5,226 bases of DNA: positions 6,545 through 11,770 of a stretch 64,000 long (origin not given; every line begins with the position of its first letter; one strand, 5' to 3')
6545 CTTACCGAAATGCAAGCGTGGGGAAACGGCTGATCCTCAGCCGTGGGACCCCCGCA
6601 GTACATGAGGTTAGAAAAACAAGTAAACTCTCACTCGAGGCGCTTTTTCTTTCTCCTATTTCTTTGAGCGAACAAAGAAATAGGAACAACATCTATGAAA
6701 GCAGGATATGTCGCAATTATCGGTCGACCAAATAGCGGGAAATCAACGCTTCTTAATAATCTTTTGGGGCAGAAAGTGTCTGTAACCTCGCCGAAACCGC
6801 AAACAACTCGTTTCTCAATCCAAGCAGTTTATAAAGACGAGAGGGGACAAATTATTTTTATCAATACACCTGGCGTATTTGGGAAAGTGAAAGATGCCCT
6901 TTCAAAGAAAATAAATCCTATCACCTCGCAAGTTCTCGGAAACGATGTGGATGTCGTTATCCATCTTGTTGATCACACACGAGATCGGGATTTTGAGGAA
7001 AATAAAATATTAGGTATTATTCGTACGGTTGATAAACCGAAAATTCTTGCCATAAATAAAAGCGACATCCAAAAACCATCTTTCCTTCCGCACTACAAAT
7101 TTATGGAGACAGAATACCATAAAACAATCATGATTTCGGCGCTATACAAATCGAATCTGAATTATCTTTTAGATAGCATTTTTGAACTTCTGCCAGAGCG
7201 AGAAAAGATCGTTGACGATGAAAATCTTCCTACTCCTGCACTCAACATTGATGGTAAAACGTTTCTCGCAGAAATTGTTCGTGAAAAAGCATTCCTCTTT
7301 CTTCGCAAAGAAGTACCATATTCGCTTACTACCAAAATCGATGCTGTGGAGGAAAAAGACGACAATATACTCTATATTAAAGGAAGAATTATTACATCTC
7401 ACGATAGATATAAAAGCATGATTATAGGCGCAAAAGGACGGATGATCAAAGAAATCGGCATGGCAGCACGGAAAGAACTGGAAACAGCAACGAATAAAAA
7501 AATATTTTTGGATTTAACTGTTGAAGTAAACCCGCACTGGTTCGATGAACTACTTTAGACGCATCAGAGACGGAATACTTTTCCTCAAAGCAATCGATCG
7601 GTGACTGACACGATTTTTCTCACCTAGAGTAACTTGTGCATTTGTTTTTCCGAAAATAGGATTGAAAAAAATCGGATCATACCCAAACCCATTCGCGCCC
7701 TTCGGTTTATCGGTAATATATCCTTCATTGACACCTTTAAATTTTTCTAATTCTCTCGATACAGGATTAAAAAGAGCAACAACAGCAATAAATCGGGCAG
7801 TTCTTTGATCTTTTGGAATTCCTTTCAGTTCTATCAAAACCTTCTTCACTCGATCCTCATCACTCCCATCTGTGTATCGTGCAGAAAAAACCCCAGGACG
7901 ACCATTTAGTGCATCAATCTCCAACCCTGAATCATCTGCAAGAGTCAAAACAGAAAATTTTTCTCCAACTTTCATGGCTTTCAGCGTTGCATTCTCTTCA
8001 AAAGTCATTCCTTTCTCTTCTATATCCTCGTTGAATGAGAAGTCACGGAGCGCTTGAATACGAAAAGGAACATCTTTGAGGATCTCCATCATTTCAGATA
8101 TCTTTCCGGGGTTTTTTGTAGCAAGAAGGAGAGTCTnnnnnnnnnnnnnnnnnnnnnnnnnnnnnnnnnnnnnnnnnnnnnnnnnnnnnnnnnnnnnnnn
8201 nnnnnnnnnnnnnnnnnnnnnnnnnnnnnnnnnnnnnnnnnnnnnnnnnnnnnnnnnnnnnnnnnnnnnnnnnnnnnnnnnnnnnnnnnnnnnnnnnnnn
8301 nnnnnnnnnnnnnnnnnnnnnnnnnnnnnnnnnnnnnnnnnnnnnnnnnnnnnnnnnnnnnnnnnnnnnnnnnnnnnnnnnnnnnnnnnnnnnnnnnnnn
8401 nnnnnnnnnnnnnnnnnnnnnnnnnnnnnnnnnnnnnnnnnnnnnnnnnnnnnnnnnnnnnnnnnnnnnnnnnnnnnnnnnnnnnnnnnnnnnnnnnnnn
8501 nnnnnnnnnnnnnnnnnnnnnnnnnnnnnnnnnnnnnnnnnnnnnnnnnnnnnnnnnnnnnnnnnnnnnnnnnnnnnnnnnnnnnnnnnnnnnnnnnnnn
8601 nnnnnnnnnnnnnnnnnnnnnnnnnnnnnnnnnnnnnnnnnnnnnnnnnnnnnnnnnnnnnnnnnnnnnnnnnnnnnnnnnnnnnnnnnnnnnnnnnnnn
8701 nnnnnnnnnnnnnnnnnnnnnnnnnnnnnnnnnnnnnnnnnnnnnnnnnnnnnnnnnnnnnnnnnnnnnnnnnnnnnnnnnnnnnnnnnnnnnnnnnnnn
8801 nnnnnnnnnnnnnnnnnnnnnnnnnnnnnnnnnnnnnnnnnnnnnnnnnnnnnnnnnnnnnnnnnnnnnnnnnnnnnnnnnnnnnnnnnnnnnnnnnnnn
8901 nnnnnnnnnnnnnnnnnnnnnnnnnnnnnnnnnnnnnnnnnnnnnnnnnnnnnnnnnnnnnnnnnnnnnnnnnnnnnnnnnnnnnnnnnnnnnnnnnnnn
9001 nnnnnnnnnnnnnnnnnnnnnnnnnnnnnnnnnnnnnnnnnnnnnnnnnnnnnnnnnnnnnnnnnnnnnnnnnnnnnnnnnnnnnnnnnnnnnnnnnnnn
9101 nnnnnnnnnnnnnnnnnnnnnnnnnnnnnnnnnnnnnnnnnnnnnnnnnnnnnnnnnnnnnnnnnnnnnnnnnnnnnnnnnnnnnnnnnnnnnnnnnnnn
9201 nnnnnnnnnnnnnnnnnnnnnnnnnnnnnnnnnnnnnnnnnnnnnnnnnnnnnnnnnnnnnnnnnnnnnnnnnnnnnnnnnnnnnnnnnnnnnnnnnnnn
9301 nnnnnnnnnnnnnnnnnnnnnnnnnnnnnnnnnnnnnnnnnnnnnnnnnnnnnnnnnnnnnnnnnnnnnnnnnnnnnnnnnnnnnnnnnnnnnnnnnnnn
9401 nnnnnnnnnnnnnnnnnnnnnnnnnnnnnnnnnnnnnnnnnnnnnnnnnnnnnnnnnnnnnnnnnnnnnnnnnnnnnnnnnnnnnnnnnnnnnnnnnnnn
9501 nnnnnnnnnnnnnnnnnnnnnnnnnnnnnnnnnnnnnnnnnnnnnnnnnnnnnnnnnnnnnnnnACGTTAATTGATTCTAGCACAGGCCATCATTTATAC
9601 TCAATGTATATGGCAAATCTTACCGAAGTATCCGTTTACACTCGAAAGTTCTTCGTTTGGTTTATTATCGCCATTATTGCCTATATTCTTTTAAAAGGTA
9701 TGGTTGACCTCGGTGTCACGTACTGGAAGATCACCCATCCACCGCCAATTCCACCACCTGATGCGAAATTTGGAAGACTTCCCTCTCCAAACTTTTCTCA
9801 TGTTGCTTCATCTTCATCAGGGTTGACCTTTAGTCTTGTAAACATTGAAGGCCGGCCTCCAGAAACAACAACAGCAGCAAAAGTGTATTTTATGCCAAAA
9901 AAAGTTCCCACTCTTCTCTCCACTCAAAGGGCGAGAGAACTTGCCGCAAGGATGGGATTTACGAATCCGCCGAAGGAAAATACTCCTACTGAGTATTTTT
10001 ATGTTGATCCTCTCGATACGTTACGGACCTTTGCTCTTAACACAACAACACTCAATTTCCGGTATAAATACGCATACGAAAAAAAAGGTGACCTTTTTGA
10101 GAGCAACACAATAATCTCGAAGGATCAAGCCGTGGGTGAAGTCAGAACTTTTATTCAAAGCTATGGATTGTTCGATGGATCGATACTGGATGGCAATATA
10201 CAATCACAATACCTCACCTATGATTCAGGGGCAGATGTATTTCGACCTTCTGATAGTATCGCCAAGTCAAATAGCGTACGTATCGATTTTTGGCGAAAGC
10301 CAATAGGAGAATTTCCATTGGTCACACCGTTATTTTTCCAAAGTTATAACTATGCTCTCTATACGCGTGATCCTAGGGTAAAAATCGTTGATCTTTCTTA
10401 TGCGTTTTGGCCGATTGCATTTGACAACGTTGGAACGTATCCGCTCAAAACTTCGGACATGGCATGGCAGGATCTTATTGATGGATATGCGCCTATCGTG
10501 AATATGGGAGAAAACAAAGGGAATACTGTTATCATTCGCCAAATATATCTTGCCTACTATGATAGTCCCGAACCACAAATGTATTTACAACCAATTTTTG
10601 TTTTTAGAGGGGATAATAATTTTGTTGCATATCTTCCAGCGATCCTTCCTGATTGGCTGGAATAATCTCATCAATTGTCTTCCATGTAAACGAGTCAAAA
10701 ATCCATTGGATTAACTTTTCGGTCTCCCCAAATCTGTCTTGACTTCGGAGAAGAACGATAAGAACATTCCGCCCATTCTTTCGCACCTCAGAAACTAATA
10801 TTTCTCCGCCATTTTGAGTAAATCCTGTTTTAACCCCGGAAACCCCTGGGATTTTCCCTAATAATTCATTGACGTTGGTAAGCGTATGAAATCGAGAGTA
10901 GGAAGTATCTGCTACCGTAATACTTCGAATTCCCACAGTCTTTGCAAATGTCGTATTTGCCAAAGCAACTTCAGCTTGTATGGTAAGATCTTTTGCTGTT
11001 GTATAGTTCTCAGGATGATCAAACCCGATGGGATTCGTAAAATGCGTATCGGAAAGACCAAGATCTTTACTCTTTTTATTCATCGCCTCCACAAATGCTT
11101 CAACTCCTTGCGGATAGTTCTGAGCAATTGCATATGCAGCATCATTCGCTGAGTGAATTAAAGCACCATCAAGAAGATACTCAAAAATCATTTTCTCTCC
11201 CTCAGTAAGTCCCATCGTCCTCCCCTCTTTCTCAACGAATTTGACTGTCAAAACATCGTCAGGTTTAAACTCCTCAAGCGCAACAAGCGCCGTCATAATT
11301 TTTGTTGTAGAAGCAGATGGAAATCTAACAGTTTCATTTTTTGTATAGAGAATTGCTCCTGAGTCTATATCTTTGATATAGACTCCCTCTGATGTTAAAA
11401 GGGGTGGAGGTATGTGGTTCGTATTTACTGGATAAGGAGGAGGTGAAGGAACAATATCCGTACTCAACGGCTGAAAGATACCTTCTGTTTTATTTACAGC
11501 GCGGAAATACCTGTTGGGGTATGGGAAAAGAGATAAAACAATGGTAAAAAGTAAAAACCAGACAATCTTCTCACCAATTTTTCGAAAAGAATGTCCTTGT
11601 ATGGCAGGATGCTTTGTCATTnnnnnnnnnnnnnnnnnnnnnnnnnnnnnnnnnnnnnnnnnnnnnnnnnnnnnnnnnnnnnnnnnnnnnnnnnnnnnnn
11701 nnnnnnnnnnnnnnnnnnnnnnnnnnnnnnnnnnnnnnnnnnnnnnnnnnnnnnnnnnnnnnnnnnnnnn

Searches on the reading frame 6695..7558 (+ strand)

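Call 64: search_protein_families(library=pfam, proteins=[window:6695-7558:+])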
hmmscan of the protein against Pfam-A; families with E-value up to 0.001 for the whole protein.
window:6695-7558:+ (287 aa): 7 families
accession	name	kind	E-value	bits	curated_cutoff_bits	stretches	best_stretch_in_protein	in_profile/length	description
PF01926.29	MMR_HSR1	-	6.5e-22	78.2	21.9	1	6-122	2-113/113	50S ribosome-binding GTPase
PF07650.23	KH_2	-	6.5e-14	52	22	1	206-282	1-77/78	KH domain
PF02421.24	FeoB_N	-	5.2e-10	39.5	27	1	6-127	3-119/156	Ferrous iron transport protein B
PF00350.29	Dynamin_N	-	8.3e-09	36.1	27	1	6-41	1-36/168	Dynamin family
PF00009.33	GTP_EFTU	-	4.7e-08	33.3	26.5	0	84-167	92-187/188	Elongation factor Tu GTP binding domain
PF04548.22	AIG1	-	2e-05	24.4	27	1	8-112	5-110/212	AIG1 family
PF16897.10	MMR_HSR1_Xtn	-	0.00059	20.2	35.2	0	114-166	56-104/106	C-terminal region of MMR_HSR1 domain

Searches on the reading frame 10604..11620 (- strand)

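Call 59: search_protein_families(library=pfam, proteins=[window:10604-11620:-])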
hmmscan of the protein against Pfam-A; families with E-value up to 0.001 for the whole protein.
window:10604-11620:- (338 aa): 3 families
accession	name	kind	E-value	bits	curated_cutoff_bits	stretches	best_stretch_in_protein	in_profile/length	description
PF00768.25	Peptidase_S11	-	2.4e-43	148.8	27.6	1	74-292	9-236/239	D-alanyl-D-alanine carboxypeptidase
PF13354.11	Beta-lactamase2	-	2.3e-08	34.1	22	1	79-213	1-140/214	Beta-lactamase enzyme family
PF02113.21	Peptidase_S13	-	2.6e-08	33.5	22.8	1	78-131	19-72/444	D-Ala-D-Ala carboxypeptidase 3 (S13) family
